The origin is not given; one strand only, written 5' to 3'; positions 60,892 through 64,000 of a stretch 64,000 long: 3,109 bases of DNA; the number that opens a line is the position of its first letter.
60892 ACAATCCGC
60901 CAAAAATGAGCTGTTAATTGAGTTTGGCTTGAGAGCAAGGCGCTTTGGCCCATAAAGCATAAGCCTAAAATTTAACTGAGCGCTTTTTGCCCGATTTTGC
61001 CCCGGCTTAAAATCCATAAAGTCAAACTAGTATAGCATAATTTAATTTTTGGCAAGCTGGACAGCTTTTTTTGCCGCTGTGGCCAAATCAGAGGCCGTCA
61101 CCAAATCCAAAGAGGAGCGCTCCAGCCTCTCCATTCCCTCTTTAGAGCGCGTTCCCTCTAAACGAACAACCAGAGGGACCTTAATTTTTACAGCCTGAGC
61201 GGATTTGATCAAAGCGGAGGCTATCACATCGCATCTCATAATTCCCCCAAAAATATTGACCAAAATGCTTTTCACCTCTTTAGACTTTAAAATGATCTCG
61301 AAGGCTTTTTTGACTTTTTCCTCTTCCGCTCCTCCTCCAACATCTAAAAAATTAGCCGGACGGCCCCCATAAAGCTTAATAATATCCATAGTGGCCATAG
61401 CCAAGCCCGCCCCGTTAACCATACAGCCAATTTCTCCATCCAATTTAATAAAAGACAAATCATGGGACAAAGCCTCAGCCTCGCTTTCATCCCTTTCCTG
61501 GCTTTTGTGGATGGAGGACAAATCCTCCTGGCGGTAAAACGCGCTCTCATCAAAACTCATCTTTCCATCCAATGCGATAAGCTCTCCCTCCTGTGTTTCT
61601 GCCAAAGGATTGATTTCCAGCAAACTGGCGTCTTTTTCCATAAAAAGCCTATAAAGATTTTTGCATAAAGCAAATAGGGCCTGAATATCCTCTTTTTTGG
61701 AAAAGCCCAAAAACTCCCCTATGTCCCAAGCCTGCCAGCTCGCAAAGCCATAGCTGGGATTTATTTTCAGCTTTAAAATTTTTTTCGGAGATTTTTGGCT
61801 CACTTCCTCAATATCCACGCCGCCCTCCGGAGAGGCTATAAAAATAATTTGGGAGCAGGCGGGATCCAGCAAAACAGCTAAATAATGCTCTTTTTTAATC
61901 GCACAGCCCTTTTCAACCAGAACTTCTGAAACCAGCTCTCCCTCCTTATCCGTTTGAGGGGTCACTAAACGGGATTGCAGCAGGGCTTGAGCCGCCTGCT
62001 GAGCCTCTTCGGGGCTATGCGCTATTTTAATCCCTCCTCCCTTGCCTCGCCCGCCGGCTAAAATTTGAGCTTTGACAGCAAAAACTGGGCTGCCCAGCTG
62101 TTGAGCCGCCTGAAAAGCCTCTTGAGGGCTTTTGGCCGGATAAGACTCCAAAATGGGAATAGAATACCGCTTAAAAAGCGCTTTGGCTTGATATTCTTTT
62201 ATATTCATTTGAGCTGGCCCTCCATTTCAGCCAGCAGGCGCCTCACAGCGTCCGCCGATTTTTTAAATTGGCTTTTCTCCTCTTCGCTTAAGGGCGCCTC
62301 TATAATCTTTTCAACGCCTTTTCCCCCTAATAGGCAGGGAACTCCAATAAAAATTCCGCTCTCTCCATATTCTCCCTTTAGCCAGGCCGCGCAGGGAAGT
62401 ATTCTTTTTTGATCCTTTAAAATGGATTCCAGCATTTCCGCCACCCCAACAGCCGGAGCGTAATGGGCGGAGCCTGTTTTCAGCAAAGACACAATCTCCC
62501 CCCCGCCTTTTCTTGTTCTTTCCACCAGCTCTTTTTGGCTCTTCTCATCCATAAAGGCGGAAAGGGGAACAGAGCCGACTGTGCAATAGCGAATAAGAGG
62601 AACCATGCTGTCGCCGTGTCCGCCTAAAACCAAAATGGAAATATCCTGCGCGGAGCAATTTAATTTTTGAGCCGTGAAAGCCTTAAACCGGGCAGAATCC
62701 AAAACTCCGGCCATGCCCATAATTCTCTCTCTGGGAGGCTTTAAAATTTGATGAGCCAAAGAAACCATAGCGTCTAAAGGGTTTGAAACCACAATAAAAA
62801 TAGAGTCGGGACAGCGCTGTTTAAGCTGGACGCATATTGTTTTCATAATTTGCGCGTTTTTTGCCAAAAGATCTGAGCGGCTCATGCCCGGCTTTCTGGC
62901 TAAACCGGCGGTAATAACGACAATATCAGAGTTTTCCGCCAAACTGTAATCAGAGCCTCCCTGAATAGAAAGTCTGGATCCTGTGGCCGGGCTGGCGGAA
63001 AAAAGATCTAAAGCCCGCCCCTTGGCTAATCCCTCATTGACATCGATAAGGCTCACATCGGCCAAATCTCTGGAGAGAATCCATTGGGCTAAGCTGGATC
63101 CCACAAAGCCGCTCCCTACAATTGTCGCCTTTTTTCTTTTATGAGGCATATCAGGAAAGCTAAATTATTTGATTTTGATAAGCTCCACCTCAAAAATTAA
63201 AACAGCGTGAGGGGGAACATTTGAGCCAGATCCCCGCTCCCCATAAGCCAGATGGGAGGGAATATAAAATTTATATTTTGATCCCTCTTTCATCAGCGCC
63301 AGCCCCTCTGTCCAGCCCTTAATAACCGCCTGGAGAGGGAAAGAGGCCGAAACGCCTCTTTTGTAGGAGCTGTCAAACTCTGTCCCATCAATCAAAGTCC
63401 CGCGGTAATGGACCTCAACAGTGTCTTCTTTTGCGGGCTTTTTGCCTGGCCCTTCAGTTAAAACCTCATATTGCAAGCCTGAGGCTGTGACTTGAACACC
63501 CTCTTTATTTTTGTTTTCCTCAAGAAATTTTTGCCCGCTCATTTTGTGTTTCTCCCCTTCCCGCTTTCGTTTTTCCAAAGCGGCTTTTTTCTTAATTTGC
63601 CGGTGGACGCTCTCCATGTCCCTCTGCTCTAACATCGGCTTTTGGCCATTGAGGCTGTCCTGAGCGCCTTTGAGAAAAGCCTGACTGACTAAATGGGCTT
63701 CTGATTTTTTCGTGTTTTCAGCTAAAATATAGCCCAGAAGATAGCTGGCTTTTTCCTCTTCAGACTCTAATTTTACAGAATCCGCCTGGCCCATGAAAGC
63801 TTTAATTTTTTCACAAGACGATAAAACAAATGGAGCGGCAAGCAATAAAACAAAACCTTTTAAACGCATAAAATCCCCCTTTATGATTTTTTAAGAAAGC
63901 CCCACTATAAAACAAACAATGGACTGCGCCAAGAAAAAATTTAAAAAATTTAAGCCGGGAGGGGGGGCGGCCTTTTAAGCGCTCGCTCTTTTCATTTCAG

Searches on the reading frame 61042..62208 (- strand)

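Call 29: search_protein_families(library=pfam, proteins=[window:61042-62208:-], max_evalue=0.00001)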
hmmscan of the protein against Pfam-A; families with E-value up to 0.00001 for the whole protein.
window:61042-62208:- (388 aa): 5 families
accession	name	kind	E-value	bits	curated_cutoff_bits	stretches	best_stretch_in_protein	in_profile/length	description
PF08442.15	ATP-grasp_2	-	3.9e-68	229.5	29.5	1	2-203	1-201/202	ATP-grasp domain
PF00549.24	Ligase_CoA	-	2.1e-30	105.9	24.5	1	263-383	1-128/128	CoA-ligase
PF24948.1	Citrate_synth_N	-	1.8e-15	57.4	83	1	5-226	7-227/232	ATP-citrate synthase ATP-grasp domain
PF13549.11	ATP-grasp_5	-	2.9e-10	40.3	27.6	1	3-217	10-219/221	ATP-grasp domain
PF01071.24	GARS_A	-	5e-06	26.9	27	1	8-81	6-75/194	Phosphoribosylglycinamide synthetase, ATP-grasp (A) domain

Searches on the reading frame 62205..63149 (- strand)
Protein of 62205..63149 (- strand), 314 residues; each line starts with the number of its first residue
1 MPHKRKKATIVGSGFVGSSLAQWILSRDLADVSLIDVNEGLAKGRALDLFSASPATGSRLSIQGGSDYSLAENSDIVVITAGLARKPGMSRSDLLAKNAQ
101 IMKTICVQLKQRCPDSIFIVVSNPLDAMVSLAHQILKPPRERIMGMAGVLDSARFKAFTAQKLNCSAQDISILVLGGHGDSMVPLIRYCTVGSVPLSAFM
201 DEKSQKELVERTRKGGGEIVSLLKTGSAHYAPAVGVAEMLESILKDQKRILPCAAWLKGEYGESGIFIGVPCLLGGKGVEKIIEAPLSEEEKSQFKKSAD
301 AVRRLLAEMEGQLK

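Call 29: search_protein_families(library=pfam, proteins=[window:62205-63149:-], max_evalue=0.00001)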
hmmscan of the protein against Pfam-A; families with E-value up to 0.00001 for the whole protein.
window:62205-63149:- (314 aa): 2 families
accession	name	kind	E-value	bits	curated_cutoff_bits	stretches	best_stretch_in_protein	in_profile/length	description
PF00056.29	Ldh_1_N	-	2e-37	128.8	27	1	7-145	2-141/141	lactate/malate dehydrogenase, NAD binding domain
PF02866.23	Ldh_1_C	-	5.5e-33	114.9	22.6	1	150-304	3-165/174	lactate/malate dehydrogenase, alpha/beta C-terminal domain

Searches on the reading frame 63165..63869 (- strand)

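Call 29: search_protein_families(library=pfam, proteins=[window:63165-63869:-], max_evalue=0.00001)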
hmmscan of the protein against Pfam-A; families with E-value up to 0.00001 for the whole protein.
window:63165-63869:- (234 aa): 2 families
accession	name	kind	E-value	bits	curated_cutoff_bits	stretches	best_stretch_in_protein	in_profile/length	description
PF00254.34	FKBP_C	-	4.1e-31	107.6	21.1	1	143-231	3-94/94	FKBP-type peptidyl-prolyl cis-trans isomerase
PF01346.23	FKBP_N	-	1.8e-22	80.4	22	1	38-136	1-97/97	Domain amino terminal to FKBP-type peptidyl-prolyl isomerase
